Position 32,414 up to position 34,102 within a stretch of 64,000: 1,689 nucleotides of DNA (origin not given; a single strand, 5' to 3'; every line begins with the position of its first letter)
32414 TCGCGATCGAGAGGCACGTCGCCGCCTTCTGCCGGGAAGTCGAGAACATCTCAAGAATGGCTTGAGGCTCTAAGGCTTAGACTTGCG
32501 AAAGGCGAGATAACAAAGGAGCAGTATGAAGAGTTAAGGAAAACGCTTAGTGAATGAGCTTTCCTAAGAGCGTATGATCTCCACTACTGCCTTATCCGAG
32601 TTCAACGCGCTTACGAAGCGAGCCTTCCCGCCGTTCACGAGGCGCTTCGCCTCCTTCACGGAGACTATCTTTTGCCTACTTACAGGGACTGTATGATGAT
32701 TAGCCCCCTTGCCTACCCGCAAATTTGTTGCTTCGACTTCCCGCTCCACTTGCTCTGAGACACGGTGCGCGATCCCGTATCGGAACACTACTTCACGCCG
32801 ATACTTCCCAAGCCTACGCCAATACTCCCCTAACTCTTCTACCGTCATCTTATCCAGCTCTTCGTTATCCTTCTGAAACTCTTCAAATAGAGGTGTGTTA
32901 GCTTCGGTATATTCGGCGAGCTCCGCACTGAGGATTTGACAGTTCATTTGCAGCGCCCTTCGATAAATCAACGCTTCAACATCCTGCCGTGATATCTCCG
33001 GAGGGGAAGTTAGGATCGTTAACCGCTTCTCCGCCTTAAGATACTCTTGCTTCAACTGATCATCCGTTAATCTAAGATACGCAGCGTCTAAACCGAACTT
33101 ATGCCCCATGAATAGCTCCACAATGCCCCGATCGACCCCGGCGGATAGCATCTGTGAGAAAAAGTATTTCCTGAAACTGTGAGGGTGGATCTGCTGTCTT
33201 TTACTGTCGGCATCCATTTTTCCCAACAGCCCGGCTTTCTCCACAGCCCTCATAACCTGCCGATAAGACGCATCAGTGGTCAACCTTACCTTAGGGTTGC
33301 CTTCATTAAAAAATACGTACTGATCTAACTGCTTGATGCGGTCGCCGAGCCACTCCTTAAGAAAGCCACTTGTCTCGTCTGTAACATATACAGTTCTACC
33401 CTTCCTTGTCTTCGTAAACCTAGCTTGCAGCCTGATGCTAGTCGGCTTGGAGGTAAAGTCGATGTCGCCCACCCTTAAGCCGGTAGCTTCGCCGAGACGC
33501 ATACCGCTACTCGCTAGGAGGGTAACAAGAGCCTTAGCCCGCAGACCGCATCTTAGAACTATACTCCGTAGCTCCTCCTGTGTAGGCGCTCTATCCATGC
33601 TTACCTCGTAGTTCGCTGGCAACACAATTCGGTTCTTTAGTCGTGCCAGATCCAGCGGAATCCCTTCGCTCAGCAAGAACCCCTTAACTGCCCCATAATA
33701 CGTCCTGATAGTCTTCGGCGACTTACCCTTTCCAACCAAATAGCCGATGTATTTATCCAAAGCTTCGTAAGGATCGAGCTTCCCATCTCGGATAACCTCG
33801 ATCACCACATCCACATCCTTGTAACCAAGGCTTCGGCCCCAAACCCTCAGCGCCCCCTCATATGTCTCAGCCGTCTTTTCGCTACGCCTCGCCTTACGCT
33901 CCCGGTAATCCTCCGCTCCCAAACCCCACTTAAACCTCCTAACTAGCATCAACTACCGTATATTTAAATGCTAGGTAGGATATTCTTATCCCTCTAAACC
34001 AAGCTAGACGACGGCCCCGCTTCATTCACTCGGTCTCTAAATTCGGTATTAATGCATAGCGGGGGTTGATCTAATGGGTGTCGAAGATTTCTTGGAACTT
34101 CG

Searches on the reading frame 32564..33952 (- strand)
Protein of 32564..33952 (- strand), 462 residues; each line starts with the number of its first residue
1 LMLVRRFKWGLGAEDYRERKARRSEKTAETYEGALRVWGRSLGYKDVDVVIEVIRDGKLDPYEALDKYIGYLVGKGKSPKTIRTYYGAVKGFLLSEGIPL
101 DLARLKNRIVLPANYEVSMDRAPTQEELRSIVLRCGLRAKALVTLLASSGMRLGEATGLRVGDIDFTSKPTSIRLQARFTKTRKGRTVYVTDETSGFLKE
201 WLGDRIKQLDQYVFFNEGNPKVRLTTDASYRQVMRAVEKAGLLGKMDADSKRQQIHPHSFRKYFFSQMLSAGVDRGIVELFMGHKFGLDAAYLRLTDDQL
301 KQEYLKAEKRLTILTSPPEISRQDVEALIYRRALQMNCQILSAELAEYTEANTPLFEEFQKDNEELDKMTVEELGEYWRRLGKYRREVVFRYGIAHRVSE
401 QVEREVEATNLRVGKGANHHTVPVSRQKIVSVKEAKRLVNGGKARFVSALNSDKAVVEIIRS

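Call 10: search_protein_families(library=pfam, proteins=[window:32564-33952:-], max_evalue=0.01)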
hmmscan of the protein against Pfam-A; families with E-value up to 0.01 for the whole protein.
window:32564-33952:- (462 aa): 2 families
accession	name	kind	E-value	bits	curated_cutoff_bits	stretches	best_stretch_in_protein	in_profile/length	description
PF00589.27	Phage_integrase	-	6e-25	88.4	27.1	1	136-285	21-157/172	Phage integrase family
PF16795.10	Phage_integr_3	-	0.0026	18.1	27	0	250-285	100-135/161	Archaeal phage integrase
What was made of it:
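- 32564..33949 (-): Intact tyrosine integrase: 461 aa from the ATG. The identical NCBI protein is 452 aa, which corresponds to a TTG start at 33922. Pfam PF00589 at 6e-25 (call 10).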

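Call 13: find_homologous_proteins(query=window:32564-33949:-, max_evalue=0.00001)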
Query window:32564-33949:- (461 aa): 63 proteins with E <= 0.00001 among 8000 candidates.
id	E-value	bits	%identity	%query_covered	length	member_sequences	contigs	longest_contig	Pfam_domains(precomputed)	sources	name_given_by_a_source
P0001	1.3e-294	995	100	98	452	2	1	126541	PF00589.28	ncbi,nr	ncbi:MAG: site-specific integrase [Thaumarchaeota archaeon]|nr:site-specific integrase [Nitrososphae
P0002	3.7e-110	387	54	69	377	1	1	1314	PF00589.28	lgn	-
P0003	4.7e-99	351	53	69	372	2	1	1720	PF00589.28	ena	-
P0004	7.1e-98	347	52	69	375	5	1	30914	PF04849.19,PF00589.28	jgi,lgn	-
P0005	5.2e-97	344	49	77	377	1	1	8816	PF00589.28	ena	-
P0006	3.0e-96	341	53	67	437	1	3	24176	PF00589.28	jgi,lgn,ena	-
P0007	1.3e-90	323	50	67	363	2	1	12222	PF00589.28,PF02899.24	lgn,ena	-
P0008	1.8e-90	322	52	66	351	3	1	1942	PF00589.28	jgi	jgi:integrase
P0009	7.7e-90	320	49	68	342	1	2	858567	PF00589.28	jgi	jgi:integrase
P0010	4.2e-89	318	49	66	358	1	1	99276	PF00589.28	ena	-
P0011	4.5e-87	311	50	66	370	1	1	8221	PF00589.28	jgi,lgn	-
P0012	1.7e-86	309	47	66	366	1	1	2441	PF00589.28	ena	-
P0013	1.0e-85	307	47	65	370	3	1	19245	PF00589.28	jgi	jgi:integrase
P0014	1.0e-85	307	44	74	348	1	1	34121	PF00589.28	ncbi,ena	-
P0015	7.6e-85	304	48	66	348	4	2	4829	PF00589.28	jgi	jgi:integrase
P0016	4.7e-84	301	47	69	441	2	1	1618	PF00589.28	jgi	-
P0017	4.8e-84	301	48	65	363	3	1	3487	PF00589.28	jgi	jgi:integrase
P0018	6.3e-84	301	48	68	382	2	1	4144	PF00589.28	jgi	jgi:integrase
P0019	8.4e-84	300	49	64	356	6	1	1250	PF00589.28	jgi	-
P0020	2.3e-83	299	46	68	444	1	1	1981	PF00589.28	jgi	jgi:integrase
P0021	2.4e-83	299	48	68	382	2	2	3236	PF00589.28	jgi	-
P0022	2.9e-83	298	48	65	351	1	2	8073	PF00589.28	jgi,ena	-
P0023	3.7e-83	298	47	66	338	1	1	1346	PF00589.28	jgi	-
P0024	1.4e-82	296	44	74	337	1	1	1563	PF00589.28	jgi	jgi:integrase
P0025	1.5e-81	293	47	64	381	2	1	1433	PF00589.28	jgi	jgi:integrase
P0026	9.5e-81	290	45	66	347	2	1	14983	PF00589.28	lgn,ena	-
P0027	4.0e-80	288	44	69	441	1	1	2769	PF00589.28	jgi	jgi:integrase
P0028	1.2e-79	287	46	67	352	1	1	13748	PF00589.28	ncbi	-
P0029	2.9e-79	285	46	69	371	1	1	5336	PF00589.28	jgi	jgi:integrase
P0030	1.1e-77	280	47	66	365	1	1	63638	PF00589.28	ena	-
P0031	1.6e-77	280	48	65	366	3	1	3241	PF00589.28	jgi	jgi:integrase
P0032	2.1e-77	279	44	66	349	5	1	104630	PF00589.28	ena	-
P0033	2.6e-77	279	47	61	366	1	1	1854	PF00589.28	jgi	jgi:integrase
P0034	8.8e-77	277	46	65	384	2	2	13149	PF00589.28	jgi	jgi:integrase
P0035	1.7e-76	276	45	69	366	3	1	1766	PF00589.28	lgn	-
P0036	2.1e-76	276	45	65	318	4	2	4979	PF00589.28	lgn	-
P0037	7.1e-76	274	44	66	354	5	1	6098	PF00589.28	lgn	-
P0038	8.1e-76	274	46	61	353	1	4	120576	PF00589.28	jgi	jgi:integrase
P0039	9.2e-76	274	46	65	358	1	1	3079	PF00589.28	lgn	-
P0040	1.9e-73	266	46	67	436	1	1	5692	PF00589.28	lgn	-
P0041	1.5e-70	257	48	54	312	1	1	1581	PF00589.28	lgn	-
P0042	2.1e-70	256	46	60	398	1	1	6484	PF00589.28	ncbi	-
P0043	3.5e-69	252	43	61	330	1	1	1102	PF00589.28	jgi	jgi:integrase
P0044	2.2e-59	220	42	62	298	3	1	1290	PF00589.28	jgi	jgi:integrase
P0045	9.1e-54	201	38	69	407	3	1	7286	PF00589.28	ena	-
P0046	1.3e-52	197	39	60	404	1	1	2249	PF00589.28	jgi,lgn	jgi:integrase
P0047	2.5e-52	197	33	95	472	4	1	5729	PF00589.28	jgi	jgi:integrase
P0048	1.1e-51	194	37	68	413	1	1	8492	PF00589.28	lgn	-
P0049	1.3e-51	194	39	64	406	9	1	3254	PF00589.28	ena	-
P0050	1.3e-50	191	36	68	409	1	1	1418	PF00589.28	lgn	-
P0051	3.1e-50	190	36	74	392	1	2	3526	PF00589.28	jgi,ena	-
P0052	3.5e-49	186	37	68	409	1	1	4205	PF00589.28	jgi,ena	-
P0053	4.5e-49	186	36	68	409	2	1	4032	PF00589.28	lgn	-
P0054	1.7e-48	184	36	68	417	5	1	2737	PF00589.28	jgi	-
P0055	2.4e-48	183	36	74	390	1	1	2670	PF00589.28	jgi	-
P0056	9.8e-48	181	36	68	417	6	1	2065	PF00589.28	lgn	-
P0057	6.0e-44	169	36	67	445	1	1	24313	PF01208.24,PF00589.28,PF02899.24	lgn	-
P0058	1.6e-37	148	48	36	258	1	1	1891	PF00589.28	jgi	jgi:hypothetical protein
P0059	2.9e-29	121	30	79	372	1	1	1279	PF00589.28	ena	-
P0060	9.7e-17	79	30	60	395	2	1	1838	PF00589.28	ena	-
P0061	1.2e-11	63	29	64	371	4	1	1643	PF00589.28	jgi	jgi:integrase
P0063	1.9e-7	49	29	39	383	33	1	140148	PF02920.22,PF00589.28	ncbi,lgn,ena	-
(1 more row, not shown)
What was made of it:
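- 32564..33949 (-): Identical protein in an NCBI MAG (call 13).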

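Call 14: find_encoding_contigs(protein=P0001, flank=10000, max_places=3)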
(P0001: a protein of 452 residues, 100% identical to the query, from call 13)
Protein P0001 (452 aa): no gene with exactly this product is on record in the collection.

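Call 16: find_encoding_contigs(protein=P0004, flank=10000, max_places=2)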
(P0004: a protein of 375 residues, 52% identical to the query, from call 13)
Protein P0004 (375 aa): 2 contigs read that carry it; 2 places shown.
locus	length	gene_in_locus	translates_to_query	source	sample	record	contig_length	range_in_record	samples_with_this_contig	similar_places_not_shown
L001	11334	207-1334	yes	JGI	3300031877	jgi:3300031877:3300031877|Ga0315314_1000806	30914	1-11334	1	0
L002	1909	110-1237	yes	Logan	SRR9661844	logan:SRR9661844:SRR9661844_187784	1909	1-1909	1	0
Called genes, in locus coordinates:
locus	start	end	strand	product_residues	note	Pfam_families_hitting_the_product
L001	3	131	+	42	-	?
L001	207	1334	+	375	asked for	PF00589:Phage_integrase, PF04849:HAP1_N (faint)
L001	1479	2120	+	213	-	-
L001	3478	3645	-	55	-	-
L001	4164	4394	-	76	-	-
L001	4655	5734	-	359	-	PF01507:PAPS_reduct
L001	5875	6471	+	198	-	-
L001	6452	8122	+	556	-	PF02518:HATPase_c (weak), PF13589:HATPase_c_3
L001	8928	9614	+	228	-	-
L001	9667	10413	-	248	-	PF07505:DUF5131, PF04055:Radical_SAM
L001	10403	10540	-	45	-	-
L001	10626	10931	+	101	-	-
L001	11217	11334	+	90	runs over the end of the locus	-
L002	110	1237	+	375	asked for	PF00589:Phage_integrase, PF04849:HAP1_N (faint)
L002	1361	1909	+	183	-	?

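Call 17: find_encoding_contigs(protein=P0006, flank=10000, max_places=3)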
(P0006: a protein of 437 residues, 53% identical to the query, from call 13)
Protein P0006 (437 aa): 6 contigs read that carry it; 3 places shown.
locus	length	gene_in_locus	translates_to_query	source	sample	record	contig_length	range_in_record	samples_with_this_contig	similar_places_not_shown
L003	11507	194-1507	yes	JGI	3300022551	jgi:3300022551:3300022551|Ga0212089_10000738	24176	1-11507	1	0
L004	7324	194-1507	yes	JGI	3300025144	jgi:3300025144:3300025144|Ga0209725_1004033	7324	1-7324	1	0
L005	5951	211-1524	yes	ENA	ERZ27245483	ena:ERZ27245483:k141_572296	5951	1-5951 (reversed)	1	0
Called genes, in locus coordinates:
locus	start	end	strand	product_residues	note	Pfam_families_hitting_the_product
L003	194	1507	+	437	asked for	PF00589:Phage_integrase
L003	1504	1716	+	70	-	-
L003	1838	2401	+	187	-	-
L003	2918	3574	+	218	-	PF02805:Ada_Zn_binding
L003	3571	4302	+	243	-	PF01336:tRNA_anti-codon (weak)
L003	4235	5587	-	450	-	-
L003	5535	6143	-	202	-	PF00932:LTD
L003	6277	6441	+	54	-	-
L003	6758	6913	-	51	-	-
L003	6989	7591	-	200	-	-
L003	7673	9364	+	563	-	-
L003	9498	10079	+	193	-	PF03692:CxxCxxCC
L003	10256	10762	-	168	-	-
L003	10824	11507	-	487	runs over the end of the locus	-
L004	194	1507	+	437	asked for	PF00589:Phage_integrase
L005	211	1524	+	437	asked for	PF00589:Phage_integrase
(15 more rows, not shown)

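Call 31: find_related_loci(query=A1, collection=metagenome_contigs, flank=10000)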
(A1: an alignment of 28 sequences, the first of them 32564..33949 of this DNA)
Query A1 (461 aa) in metagenome_contigs; peptide patterns used: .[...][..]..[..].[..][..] (x = any residue, [..] = any of these).
274 stretches matched a pattern; 124 encode a relative of the query (tblastn E <= 1e-3); the best 80 are kept; 80 distinct loci.
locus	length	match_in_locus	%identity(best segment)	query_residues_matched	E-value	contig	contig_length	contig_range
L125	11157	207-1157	52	10-327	2e-103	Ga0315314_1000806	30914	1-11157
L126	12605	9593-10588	50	10-342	1e-102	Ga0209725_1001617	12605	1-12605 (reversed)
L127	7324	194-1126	53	10-317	1e-101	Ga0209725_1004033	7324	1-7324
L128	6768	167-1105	51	3-314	1e-99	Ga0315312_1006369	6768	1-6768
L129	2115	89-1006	47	9-314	9e-102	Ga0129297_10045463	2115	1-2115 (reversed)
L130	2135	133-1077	47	9-327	6e-101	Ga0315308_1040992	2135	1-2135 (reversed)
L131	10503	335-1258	50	14-324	7e-96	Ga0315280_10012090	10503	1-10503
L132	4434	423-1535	46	23-392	2e-94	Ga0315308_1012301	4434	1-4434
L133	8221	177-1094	50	8-315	2e-93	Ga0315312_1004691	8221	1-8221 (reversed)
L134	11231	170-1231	45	9-364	2e-93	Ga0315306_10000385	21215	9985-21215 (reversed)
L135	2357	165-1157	46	10-342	5e-95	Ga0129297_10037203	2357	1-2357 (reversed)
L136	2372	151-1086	47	14-331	9e-95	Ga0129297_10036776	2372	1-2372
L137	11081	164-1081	48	8-314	2e-90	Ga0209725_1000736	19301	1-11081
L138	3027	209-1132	48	14-327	2e-92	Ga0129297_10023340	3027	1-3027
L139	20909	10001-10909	46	9-313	3e-90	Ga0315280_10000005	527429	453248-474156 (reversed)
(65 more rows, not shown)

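Call 32: find_related_loci(query=A1, collection=viral_contigs, flank=10000)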
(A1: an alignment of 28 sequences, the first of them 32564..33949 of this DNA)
Query A1 (461 aa) in viral_contigs; peptide patterns used: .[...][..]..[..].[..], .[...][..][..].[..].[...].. (x = any residue, [..] = any of these).
202 stretches matched a pattern; 85 encode a relative of the query (tblastn E <= 1e-3); the best 80 are kept; 80 distinct loci.
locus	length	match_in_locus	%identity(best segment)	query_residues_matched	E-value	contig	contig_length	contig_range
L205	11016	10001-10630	34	115-319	2e-26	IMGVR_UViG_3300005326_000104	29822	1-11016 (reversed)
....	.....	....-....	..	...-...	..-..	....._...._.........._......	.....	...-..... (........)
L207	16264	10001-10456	28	117-283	1e-12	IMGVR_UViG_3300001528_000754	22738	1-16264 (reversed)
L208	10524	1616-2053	30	123-283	4e-12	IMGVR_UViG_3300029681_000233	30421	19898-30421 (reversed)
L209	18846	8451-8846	30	136-283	6e-12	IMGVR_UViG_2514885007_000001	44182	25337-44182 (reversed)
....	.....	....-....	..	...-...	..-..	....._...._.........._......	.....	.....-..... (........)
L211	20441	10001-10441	30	123-284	8e-12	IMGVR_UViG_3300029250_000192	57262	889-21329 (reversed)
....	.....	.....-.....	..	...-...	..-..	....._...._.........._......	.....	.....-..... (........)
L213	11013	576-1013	29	123-283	2e-11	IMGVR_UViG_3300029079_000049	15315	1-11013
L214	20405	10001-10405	28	134-284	9e-11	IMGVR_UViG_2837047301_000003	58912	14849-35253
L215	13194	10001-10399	28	136-284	9e-11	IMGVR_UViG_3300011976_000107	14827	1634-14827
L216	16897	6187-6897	24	23-284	8e-11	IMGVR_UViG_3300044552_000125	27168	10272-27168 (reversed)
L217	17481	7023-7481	27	117-284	9e-11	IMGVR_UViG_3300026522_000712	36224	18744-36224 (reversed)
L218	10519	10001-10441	28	123-284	2e-10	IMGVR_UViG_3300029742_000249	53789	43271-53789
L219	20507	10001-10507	28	123-305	1e-10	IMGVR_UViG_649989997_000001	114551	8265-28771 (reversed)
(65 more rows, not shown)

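Call 65: search_protein_families(library=phrogs, proteins=[window:32564-33949:-], max_evalue=0.01)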
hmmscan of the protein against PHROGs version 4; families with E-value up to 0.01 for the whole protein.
window:32564-33949:- (461 aa): 3 families
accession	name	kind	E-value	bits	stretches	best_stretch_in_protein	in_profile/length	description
phrog_1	-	integration and excision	1.7e-34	121.1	1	13-343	171-477/611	integrase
phrog_216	-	integration and excision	5.2e-25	89.2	1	133-311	71-241/301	integrase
phrog_5127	-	integration and excision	1.4e-08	35.6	1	250-310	288-349/355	integrase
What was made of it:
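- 32564..33949 (-): PHROG integrase at 1.7e-34 (call 65).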

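Call 87: find_encoding_contigs(protein=P0010, flank=10000, max_places=2)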
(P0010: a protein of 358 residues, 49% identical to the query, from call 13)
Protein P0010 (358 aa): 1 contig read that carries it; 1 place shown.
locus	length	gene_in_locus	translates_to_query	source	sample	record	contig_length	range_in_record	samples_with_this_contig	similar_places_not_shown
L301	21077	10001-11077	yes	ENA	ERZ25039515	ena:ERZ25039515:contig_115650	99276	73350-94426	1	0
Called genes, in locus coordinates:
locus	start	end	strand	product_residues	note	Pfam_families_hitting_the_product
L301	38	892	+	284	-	-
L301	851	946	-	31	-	-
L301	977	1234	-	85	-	-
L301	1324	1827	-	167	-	PF00149:Metallophos (weak)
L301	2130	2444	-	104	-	PF01990:ATP-synt_F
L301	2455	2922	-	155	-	PF01948:PyrI, PF02748:PyrI_C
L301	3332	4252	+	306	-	PF02729:OTCace_N, PF00185:OTCace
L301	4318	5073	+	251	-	-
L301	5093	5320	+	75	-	-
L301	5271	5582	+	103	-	-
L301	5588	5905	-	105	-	PF13597:NRDD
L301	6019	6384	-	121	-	PF13597:NRDD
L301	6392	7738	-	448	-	PF13597:NRDD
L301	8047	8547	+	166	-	PF02985:HEAT (faint), PF03130:HEAT_PBS (faint), PF13513:HEAT_EZ (faint), PF13646:HEAT_2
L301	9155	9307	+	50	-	-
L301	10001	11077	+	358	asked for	PF00589:Phage_integrase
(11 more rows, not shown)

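Call 88: find_encoding_contigs(protein=P0014, flank=10000, max_places=2)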
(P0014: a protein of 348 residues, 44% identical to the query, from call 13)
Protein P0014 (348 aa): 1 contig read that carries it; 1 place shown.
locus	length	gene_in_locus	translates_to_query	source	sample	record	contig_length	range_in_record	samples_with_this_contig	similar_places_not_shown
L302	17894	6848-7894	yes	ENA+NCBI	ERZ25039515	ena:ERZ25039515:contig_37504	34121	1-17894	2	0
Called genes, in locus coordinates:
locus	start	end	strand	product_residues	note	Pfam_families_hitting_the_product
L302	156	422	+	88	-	-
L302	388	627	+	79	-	-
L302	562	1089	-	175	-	PF04068:Fer4_RLI (weak), PF04034:Ribo_biogen_C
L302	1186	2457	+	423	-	PF00155:Aminotran_1_2, PF00266:Aminotran_5 (weak), PF01053:Cys_Met_Meta_PP, PF01041:DegT_DnrJ_EryC1 (weak)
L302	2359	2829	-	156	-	PF01256:Carb_kinase, PF02110:HK (weak)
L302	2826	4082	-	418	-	PF03853:YjeF_N, PF01256:Carb_kinase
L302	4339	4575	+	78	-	PF01037:AsnC_trans_reg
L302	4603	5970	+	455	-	PF22641:TiaS_TCKD, PF08489:TiaS_FLD, PF01336:tRNA_anti-codon, PF23783:Zn_ribbon_TiaS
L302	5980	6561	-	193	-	PF09754:PAC2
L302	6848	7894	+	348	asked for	PF00589:Phage_integrase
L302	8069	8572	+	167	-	-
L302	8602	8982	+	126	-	-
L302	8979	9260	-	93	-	-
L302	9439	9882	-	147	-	-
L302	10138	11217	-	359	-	-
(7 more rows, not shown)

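Call 89: find_encoding_contigs(protein=P0030, flank=10000, max_places=2)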
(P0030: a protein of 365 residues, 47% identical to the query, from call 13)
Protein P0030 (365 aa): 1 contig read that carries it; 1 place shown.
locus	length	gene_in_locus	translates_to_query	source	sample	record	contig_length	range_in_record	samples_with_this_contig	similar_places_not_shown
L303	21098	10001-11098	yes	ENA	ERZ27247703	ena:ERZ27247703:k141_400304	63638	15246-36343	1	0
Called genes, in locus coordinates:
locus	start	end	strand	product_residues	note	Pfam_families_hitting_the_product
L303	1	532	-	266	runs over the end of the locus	PF00696:AA_kinase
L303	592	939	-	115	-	PF01294:Ribosomal_L13e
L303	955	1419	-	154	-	PF00827:Ribosomal_L15e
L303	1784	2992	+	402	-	PF01926:MMR_HSR1, PF02421:FeoB_N (weak), PF08438:YGR210-like_G4, PF02824:TGS (weak)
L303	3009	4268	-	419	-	PF00483:NTP_transferase, PF12804:NTP_transf_3, PF25084:LbH_EIF2B (weak), PF00132:Hexapep, PF25087:GMPPB_C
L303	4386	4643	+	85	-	-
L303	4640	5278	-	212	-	PF01015:Ribosomal_S3Ae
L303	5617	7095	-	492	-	PF01368:DHH, PF21763:DHH_CID, PF02272:DHHA1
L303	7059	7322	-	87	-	PF00312:Ribosomal_S15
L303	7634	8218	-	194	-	PF01725:Ham1p_like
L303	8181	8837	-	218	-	PF00069:Pkinase, PF01636:APH (faint), PF06293:Kdo (weak), PF07714:PK_Tyr_Ser-Thr (weak), PF01163:RIO1, PF03109:ABC1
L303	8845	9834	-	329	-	PF00814:TsaD, PF22521:HypF_C_2 (weak)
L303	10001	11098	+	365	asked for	PF00589:Phage_integrase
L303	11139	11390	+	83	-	-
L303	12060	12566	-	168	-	-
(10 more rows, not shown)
